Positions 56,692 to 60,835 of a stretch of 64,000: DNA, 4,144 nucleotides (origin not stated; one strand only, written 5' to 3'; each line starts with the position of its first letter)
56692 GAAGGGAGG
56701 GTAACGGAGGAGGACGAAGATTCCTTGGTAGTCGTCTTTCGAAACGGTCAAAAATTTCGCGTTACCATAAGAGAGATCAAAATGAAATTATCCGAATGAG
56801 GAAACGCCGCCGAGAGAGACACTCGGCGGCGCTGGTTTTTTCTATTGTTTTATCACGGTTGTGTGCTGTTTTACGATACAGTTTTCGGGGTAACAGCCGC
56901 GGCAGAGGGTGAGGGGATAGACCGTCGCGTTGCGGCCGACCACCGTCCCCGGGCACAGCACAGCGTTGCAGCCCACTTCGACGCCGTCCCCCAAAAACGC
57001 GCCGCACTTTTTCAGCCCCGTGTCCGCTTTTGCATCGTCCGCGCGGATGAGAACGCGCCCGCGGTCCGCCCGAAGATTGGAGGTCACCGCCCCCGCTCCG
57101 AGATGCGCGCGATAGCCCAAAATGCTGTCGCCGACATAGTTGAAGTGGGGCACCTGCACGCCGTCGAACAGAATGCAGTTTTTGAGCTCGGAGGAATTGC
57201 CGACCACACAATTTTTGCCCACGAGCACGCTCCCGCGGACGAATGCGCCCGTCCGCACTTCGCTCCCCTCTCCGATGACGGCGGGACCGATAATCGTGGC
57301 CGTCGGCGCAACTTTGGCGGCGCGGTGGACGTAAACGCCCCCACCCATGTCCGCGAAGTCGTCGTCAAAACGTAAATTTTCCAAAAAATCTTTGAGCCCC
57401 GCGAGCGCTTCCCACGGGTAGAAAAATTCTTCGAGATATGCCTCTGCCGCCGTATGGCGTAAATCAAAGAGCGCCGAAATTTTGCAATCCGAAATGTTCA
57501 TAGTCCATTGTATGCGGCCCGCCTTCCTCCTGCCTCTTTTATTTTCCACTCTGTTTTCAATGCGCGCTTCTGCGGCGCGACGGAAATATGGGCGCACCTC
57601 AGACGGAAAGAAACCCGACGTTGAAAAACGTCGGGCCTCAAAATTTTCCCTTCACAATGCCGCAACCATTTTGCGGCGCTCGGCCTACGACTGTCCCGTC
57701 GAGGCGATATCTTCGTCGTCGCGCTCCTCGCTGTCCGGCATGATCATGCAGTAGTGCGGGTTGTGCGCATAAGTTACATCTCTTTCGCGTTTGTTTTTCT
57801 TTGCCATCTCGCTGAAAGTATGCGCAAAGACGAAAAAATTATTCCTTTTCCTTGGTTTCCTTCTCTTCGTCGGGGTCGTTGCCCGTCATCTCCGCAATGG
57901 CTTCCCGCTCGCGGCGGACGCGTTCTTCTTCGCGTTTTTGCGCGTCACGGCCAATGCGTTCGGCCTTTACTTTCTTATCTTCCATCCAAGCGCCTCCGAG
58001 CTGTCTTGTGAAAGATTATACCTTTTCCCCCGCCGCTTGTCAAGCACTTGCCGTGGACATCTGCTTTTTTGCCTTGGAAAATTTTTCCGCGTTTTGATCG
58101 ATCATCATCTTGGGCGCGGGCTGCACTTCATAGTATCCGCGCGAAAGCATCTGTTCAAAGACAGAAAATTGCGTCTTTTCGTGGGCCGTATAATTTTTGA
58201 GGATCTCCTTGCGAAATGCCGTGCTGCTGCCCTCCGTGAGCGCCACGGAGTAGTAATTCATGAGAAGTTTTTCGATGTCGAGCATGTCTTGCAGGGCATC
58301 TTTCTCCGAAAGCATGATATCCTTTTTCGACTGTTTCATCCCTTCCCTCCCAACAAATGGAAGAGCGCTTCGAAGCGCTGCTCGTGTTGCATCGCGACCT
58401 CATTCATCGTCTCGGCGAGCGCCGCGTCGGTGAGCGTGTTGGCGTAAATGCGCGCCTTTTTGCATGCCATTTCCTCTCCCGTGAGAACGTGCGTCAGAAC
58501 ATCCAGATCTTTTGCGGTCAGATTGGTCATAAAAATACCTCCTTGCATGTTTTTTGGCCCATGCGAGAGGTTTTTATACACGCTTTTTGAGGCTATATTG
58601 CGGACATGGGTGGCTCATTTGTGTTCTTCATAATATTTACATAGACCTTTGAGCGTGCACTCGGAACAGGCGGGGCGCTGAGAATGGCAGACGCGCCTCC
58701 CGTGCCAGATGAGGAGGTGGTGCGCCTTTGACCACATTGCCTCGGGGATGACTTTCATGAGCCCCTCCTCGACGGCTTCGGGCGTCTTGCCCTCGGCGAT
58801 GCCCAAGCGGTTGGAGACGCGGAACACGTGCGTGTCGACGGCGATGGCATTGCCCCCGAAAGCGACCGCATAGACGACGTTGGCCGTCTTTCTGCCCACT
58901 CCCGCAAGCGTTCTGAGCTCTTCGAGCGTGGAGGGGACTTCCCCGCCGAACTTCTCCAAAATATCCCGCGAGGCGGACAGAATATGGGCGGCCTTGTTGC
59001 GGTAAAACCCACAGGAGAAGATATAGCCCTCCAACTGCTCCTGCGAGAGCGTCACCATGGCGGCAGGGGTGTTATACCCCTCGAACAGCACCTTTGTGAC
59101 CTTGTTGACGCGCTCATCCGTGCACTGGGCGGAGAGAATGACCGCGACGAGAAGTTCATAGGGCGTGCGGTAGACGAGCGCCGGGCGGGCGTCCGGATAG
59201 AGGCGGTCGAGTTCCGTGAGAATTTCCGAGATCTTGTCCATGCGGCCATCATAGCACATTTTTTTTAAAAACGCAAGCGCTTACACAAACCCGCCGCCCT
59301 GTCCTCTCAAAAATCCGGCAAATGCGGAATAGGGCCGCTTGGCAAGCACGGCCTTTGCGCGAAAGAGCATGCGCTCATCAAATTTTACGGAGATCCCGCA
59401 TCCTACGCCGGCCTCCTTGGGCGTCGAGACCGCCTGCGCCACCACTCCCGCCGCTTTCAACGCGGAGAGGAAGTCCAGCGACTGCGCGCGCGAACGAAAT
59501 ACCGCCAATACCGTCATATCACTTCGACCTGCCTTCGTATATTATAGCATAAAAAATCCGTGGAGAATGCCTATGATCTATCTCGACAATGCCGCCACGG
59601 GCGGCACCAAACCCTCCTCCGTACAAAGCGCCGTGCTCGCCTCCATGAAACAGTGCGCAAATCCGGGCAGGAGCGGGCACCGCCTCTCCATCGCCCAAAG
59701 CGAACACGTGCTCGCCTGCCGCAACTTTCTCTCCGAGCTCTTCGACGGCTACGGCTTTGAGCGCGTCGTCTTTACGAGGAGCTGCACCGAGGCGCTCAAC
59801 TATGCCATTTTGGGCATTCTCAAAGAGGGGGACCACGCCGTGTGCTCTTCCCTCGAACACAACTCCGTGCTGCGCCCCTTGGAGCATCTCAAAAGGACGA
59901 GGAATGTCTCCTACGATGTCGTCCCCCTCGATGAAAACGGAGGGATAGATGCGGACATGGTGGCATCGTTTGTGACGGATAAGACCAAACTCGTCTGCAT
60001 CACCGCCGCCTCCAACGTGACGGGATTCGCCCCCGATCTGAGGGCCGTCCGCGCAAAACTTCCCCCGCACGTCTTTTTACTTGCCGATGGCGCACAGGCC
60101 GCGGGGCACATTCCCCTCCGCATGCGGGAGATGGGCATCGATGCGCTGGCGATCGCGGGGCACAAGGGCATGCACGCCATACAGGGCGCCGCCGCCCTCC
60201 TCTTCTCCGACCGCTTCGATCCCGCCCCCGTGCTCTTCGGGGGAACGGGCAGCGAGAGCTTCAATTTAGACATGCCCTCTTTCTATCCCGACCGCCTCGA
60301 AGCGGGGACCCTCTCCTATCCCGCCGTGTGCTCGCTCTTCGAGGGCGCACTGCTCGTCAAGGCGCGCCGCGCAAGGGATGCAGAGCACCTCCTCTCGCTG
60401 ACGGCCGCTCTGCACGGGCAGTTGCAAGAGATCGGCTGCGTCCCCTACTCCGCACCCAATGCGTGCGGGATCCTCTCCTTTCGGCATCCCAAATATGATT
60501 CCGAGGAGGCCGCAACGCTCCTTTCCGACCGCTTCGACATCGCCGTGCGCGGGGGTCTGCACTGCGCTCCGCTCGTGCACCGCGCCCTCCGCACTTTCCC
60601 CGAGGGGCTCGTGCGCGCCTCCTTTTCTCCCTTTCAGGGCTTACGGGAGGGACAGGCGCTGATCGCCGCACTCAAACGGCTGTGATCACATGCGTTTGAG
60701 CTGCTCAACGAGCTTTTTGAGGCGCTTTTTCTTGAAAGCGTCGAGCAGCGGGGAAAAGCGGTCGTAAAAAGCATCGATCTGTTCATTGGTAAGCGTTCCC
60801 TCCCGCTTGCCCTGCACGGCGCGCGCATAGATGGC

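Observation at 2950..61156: Hyper-abundant word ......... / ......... (extended YACC-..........-S) in 3' UTRs and, always in one reading frame, inside unrelated genes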

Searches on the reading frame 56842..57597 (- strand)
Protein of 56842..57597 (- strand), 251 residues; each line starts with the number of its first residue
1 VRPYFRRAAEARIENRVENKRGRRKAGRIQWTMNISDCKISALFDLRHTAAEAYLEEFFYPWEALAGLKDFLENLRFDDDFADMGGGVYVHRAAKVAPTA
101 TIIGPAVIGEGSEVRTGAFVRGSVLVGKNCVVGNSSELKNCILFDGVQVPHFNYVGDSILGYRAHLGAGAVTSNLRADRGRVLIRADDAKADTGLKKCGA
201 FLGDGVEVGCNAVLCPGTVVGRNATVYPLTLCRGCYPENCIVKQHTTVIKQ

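Call 11: search_protein_families(library=pfam, proteins=[window:56842-57597:-])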
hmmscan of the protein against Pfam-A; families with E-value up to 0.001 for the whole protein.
window:56842-57597:- (251 aa): 3 families
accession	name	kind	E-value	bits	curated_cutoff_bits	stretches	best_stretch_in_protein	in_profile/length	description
PF00132.30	Hexapep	-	2e-15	56.2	27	3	200-228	2-30/36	Bacterial transferase hexapeptide (six repeats)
PF25084.1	LbH_EIF2B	-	2.6e-15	56.8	54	1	87-171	3-86/105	EIF2B subunit epsilon LbH domain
PF24894.1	Hexapep_GlmU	-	3.8e-05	24.2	23.3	1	106-156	35-84/104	GlmU-like, C-terminal hexapeptide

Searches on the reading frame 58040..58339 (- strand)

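Call 34: search_protein_families(library=pfam, proteins=[window:58040-58339:-])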
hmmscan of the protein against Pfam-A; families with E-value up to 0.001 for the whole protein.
window:58040-58339:- (99 aa): 1 family
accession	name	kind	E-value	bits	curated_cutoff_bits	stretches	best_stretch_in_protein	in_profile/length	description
PF07875.18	Coat_F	-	1.5e-09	38.4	25.7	1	11-73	1-63/63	Coat F domain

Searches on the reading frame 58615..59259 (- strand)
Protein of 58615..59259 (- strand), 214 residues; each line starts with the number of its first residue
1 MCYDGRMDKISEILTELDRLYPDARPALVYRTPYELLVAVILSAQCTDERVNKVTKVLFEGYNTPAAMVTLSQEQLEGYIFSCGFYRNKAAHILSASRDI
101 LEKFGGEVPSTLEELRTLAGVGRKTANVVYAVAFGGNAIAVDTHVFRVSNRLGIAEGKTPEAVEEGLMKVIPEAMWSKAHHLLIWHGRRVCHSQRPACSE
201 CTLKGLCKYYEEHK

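Call 11: search_protein_families(library=pfam, proteins=[window:58615-59259:-])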
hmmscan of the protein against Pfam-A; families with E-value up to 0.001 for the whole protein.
window:58615-59259:- (214 aa): 2 families
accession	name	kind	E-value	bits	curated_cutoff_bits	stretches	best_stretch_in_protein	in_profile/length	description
PF00730.31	HhH-GPD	-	3.8e-25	88.8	26.2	1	38-172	1-107/108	HhH-GPD superfamily base excision DNA repair protein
PF00633.29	HHH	-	1.2e-07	31.6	24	1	103-131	1-29/30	Helix-hairpin-helix motif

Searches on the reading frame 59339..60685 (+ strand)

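Call 11: search_protein_families(library=pfam, proteins=[window:59339-60685:+])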
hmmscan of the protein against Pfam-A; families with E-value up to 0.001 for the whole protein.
window:59339-60685:+ (448 aa): 3 families
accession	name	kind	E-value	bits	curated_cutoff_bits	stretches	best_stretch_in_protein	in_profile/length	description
PF00266.25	Aminotran_5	-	2.1e-62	211.7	21.5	1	80-432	1-362/371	Aminotransferase class-V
PF00155.27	Aminotran_1_2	-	0.00013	21.7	19.7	1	123-238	43-169/361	Aminotransferase class I and II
PF01053.26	Cys_Met_Meta_PP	-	0.00013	21.1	27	1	141-239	68-161/381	Cys/Met metabolism PLP-dependent enzyme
